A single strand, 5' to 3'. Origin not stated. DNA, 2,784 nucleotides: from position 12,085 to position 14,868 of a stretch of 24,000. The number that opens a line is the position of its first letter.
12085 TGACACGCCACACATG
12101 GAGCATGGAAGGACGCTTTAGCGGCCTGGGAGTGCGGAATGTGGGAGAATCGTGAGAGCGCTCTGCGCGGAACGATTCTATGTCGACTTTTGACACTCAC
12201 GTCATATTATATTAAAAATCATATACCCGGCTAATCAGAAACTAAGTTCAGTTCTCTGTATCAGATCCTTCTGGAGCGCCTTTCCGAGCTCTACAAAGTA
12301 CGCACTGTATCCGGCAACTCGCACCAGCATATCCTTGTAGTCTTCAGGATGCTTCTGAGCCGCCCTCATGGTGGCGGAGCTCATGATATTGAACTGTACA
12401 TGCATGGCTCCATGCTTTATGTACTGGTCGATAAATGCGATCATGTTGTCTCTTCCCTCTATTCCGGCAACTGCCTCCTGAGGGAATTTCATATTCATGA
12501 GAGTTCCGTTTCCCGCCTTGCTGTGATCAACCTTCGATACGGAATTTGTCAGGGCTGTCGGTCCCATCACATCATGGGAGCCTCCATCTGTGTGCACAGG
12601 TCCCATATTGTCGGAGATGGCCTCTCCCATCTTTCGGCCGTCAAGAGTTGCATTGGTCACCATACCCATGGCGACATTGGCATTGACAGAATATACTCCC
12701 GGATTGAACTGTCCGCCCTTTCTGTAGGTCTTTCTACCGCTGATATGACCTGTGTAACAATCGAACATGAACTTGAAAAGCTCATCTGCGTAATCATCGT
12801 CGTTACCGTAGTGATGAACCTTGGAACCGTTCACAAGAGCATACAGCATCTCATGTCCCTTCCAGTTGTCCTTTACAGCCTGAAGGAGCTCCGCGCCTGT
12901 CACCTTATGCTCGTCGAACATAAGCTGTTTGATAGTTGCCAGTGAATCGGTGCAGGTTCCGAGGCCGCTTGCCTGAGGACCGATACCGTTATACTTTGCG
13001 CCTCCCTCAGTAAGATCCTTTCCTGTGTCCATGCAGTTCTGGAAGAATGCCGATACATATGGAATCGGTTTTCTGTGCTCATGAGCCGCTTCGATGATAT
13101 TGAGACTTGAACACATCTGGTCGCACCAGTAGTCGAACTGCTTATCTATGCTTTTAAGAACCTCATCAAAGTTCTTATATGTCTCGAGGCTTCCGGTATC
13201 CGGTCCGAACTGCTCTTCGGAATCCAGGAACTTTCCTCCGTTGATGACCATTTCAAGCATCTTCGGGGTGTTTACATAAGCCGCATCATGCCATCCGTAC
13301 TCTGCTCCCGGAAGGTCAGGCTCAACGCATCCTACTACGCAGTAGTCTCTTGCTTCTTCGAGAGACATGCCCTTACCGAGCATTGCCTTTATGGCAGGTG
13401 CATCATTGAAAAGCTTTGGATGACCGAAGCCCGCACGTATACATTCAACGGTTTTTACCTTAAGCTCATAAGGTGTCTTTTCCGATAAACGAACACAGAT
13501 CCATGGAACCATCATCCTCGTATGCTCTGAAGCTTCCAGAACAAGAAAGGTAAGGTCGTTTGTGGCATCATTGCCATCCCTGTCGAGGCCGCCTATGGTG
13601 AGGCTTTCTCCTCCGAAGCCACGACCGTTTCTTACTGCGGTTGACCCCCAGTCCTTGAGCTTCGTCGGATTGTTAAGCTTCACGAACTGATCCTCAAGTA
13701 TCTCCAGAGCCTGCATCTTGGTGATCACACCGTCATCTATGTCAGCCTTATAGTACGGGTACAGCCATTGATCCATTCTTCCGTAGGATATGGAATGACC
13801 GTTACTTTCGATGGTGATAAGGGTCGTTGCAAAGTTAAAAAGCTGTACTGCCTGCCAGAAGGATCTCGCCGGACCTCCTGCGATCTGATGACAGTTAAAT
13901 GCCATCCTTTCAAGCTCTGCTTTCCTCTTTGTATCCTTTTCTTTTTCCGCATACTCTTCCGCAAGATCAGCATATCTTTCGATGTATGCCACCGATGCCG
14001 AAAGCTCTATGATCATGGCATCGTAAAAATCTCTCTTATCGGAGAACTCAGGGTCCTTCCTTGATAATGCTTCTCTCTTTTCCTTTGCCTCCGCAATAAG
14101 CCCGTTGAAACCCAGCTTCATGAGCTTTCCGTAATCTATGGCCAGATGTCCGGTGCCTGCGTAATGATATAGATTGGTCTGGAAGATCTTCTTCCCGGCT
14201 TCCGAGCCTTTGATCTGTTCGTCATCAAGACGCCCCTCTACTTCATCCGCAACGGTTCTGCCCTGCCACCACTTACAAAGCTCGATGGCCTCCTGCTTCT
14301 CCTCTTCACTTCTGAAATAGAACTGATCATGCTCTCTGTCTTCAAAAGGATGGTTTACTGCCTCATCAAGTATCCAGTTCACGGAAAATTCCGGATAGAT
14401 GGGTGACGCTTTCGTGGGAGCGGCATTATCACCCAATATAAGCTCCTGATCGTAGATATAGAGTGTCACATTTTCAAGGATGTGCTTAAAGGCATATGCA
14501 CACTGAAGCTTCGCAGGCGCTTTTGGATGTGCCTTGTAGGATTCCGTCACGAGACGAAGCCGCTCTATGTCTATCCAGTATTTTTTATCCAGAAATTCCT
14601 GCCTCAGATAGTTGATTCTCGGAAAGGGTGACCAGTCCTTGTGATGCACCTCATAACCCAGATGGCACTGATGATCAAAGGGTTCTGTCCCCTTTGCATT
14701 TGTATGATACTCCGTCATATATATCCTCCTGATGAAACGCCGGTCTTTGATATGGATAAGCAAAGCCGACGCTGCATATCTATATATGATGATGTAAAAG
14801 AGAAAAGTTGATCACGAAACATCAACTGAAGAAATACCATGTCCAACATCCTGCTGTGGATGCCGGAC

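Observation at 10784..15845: Glycyl-radical-enzyme module (activase, GRE, Fe-ADH) placed head-to-tail with the sulfo-TAL operon: predicted single-organism route from SQ beyond DHPS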

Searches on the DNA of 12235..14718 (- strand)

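Call 43: search_rna_families(sources=[L001, L002, L003, L004, L005, L066], threshold=gathering)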
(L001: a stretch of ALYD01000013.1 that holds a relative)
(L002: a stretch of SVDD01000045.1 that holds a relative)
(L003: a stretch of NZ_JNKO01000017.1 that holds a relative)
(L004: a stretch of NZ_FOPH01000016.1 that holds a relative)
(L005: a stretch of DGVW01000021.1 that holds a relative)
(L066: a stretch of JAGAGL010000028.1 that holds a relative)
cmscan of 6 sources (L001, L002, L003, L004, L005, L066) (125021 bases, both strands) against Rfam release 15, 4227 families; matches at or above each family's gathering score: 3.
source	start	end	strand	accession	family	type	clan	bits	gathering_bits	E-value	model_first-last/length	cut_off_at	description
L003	3635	3706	+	RF00005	tRNA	Gene; tRNA;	CL00001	68.1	29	2e-12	1-71/71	no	tRNA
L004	14190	14304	-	RF01699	Clostridiales-1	Gene; sRNA;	-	55.3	48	4.1e-09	1-166/166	no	Clostridiales-1 RNA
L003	6375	6491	-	RF01699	Clostridiales-1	Gene; sRNA;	-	50.5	48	7.9e-08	1-166/166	no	Clostridiales-1 RNA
